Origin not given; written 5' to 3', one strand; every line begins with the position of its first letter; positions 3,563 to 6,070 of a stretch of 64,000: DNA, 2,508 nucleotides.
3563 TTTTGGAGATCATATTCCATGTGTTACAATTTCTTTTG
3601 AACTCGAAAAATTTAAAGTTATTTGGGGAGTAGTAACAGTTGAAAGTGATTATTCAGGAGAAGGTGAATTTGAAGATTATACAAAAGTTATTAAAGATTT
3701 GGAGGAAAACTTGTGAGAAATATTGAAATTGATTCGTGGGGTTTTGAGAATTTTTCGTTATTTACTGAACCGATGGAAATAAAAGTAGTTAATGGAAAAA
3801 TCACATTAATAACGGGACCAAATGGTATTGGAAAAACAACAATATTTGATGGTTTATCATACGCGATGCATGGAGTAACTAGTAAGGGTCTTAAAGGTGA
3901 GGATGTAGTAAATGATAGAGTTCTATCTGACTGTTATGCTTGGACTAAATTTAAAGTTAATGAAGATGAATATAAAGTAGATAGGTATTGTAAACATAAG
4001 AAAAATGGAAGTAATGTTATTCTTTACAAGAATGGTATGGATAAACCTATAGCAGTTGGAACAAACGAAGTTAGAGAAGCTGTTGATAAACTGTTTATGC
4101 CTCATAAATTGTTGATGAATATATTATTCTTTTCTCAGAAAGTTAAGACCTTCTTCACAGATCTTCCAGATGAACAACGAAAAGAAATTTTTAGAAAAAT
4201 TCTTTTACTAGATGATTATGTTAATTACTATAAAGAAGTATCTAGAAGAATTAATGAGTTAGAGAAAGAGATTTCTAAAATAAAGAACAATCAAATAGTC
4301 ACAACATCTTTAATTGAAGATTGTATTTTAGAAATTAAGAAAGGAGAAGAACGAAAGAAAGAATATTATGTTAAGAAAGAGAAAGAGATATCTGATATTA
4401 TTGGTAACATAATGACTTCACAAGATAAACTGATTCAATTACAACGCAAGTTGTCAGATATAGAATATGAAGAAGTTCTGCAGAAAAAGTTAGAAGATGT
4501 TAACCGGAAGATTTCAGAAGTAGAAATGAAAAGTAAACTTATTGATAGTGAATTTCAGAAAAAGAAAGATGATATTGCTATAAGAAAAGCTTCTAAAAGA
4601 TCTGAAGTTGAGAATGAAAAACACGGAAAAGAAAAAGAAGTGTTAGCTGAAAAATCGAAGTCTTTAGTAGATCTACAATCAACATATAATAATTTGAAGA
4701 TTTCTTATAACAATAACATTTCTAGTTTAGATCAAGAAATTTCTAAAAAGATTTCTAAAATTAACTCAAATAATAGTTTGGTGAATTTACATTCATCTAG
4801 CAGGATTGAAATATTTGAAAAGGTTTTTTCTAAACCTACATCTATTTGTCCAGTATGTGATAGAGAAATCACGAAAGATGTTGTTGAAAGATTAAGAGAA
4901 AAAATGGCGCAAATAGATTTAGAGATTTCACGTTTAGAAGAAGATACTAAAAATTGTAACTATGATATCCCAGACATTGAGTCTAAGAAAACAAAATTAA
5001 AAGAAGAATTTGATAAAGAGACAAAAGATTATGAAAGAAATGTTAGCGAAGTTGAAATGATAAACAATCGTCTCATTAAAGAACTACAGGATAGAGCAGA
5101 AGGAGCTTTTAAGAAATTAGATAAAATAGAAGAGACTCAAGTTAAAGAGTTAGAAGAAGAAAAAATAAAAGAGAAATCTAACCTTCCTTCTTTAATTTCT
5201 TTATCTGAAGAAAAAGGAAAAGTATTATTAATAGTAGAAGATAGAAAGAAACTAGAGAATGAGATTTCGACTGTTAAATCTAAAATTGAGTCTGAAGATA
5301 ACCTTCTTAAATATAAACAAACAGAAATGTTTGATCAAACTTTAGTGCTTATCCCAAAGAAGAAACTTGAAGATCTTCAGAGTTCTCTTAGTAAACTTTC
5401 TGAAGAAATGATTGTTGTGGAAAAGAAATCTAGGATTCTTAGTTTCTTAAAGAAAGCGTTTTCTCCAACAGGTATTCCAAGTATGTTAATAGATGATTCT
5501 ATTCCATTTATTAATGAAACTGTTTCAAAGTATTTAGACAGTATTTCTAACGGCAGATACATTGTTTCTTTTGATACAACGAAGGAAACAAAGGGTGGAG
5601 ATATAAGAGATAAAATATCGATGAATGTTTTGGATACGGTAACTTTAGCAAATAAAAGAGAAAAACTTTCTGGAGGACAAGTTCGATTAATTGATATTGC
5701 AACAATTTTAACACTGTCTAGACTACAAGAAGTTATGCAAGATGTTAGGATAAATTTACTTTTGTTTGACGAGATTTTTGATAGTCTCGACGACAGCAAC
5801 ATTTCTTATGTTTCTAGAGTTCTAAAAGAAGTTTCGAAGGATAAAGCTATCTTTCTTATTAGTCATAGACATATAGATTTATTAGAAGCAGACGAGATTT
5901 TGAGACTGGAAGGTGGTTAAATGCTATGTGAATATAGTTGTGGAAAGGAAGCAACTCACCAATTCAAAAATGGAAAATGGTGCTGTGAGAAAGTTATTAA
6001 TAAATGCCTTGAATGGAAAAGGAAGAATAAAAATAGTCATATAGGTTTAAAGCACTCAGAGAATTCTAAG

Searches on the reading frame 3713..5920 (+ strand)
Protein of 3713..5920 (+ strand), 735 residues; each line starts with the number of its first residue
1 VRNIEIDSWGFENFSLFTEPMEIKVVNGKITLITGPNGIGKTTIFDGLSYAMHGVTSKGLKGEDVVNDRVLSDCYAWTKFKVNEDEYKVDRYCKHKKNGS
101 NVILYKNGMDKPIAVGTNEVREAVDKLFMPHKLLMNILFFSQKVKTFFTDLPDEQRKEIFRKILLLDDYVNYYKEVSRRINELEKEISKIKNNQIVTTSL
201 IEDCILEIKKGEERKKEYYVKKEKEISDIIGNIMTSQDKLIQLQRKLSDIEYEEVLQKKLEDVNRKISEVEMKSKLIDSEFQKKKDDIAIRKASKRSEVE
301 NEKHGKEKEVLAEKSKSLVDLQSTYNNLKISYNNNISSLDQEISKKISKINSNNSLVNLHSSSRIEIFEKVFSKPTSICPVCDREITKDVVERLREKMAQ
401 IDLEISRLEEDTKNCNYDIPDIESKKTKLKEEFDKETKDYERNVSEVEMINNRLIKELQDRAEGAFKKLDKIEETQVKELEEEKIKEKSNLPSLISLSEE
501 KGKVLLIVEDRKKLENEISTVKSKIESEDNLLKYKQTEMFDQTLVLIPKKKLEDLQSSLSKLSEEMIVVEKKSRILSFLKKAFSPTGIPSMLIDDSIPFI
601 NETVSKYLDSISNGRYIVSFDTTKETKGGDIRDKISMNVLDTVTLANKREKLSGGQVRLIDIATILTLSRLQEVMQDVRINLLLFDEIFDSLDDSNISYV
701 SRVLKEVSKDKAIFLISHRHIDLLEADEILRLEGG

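Call 9: search_protein_families(library=pfam, proteins=[window:3713-5920:+], max_evalue=0.01)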
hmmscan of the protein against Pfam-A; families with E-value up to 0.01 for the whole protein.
window:3713-5920:+ (735 aa): 6 families
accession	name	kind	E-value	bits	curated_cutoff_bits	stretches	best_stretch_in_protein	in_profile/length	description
PF02463.25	SMC_N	-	1.3e-10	41.5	40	2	12-64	8-60/220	RecF/RecN/SMC N terminal domain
PF13476.12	AAA_23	-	3e-10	41.5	27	1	12-271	5-197/201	AAA domain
PF00005.33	ABC_tran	-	1.7e-05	25.9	25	1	20-54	3-37/137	ABC transporter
PF13555.12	AAA_29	-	1.7e-05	24.9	27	1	16-54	11-48/61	P-loop containing region of AAA domain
PF13558.12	SbcC_Walker_B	-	5.3e-05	23.8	27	1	644-705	25-89/90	SbcC/RAD50-like, Walker B motif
PF13304.12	AAA_21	-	0.0019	18.8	27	1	30-51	1-22/304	AAA domain, putative AbiEii toxin, Type IV TA system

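Call 60: find_encoding_contigs(protein=window:3713-5920:+, flank=10000, max_places=4)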
Protein window:3713-5920:+ (735 aa): 2 contigs read that carry it; 1 place shown.
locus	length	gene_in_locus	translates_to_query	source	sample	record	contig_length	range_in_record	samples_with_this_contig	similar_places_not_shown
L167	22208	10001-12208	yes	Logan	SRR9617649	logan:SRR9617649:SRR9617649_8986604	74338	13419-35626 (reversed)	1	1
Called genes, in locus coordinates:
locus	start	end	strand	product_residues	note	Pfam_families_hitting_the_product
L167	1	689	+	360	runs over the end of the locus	PF14528:LAGLIDADG_3 (faint)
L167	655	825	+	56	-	-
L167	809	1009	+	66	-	-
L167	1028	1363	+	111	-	-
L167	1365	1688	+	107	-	-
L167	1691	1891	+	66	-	-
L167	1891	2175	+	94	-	-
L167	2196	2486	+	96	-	-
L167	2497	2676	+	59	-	-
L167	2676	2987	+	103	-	-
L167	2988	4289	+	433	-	PF00521:DNA_topoisoIV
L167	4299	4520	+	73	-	-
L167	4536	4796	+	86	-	-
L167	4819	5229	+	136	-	PF01242:PTPS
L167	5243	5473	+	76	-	-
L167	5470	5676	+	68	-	-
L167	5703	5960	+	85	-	-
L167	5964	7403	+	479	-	PF04851:ResIII, PF00270:DEAD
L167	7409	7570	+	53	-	-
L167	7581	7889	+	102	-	-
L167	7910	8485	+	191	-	-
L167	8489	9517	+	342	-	PF00149:Metallophos, PF12850:Metallophos_2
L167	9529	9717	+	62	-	-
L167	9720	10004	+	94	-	-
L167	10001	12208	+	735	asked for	PF00005:ABC_tran (faint), PF02463:SMC_N (faint), PF13476:AAA_23, PF13555:AAA_29 (faint)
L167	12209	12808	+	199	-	PF07460:NUMOD3 (faint)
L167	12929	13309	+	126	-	-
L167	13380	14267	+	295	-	PF18741:MTES_1575 (weak)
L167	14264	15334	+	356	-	PF21189:PHA02142, PF09414:RNA_ligase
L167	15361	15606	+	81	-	-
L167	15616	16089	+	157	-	-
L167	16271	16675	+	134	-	-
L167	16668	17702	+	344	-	PF04055:Radical_SAM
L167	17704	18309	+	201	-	-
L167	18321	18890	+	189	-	-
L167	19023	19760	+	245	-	PF10902:WYL_2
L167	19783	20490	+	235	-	-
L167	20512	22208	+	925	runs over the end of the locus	-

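Call 62: find_homologous_proteins(query=L167:3-686:+, max_evalue=1e-20)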
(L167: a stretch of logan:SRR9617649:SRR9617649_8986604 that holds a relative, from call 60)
Query L167:3-686:+ (228 aa): 1 proteins with E <= 1e-20 among 162 candidates.
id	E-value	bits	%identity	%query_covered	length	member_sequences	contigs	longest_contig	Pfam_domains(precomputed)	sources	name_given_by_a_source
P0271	1.0e-153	528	100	100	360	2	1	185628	PF14528.12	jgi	-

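Call 63: find_encoding_contigs(protein=P0271, flank=10000, max_places=4)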
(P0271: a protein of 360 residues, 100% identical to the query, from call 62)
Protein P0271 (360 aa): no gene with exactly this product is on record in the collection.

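Call 68: find_homologous_proteins(query=L167:2988-4286:+, max_evalue=1e-60)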
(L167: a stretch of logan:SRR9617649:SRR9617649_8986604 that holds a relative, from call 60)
Query L167:2988-4286:+ (433 aa): 632 proteins with E <= 1e-60 among 7373 candidates; the best 120 are listed.
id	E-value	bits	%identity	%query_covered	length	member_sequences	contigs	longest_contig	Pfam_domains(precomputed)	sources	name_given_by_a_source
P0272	3.0e-286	967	100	100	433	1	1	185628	PF00521.27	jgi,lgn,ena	-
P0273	3.3e-249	845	85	100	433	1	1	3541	PF00521.27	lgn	-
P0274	1.9e-211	720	72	100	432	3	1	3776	PF00521.27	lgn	-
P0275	7.7e-208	709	73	100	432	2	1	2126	PF00521.27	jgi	-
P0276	1.4e-207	708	73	99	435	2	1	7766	PF00521.27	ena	-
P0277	4.1e-207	706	71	100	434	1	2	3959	PF00521.27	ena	-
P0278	7.1e-180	617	63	100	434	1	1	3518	PF00521.27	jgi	-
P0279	2.1e-174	598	61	100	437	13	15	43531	PF00521.27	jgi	jgi:DNA gyrase/topoisomerase IV subunit A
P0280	6.6e-172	590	61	100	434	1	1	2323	PF00521.27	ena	-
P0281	3.9e-171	588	60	100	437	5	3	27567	PF00521.27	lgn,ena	-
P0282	8.6e-171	587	61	100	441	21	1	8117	PF00521.27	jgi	-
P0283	2.5e-170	585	61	100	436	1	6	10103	PF00521.27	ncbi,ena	-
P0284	6.3e-170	584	61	100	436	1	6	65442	PF00521.27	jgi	-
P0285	2.1e-169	582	61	100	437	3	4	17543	PF00521.27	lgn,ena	-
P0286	5.8e-169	581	61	100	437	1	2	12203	PF00521.27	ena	-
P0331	5.3e-150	518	56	100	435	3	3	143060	PF00521.27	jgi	jgi:DNA gyrase subunit A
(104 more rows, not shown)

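Call 69: find_encoding_contigs(protein=P0272, flank=10000, max_places=4)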
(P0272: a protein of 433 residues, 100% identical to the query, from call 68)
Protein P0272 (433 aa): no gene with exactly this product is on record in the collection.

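Call 88: find_encoding_contigs(protein=P0331, flank=10000, max_places=3)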
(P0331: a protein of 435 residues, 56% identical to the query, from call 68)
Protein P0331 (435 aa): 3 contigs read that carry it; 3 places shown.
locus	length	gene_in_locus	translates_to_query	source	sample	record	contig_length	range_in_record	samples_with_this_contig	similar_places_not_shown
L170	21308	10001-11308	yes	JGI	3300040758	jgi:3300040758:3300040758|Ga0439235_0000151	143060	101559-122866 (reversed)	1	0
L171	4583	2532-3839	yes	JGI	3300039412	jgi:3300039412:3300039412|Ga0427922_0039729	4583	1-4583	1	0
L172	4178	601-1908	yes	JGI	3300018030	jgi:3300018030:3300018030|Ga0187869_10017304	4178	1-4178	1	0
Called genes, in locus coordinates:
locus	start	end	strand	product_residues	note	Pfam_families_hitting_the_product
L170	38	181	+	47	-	-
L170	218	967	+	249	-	PF25283:DUF7873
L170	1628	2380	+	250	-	-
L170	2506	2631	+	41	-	-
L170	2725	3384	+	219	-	-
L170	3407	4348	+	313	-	-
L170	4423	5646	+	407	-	-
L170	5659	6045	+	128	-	-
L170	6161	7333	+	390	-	PF13203:DUF2201_N, PF09967:DUF2201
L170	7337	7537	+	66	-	-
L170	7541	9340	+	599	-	PF02518:HATPase_c, PF00204:DNA_gyraseB, PF01751:Toprim, PF00986:DNA_gyraseB_C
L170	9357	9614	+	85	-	PF21840:DUF6899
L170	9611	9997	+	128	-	-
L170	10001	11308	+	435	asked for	PF00521:DNA_topoisoIV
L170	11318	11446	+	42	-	-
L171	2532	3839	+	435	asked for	PF00521:DNA_topoisoIV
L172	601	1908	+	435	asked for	PF00521:DNA_topoisoIV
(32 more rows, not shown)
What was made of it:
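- Its large set ends 20.9 kb upstream of gyrA (calls 60, 88). The genes just upstream of gyrA differ from the closest relative, with small ORFs and a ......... gene in place of gyrB (calls 60, 88).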
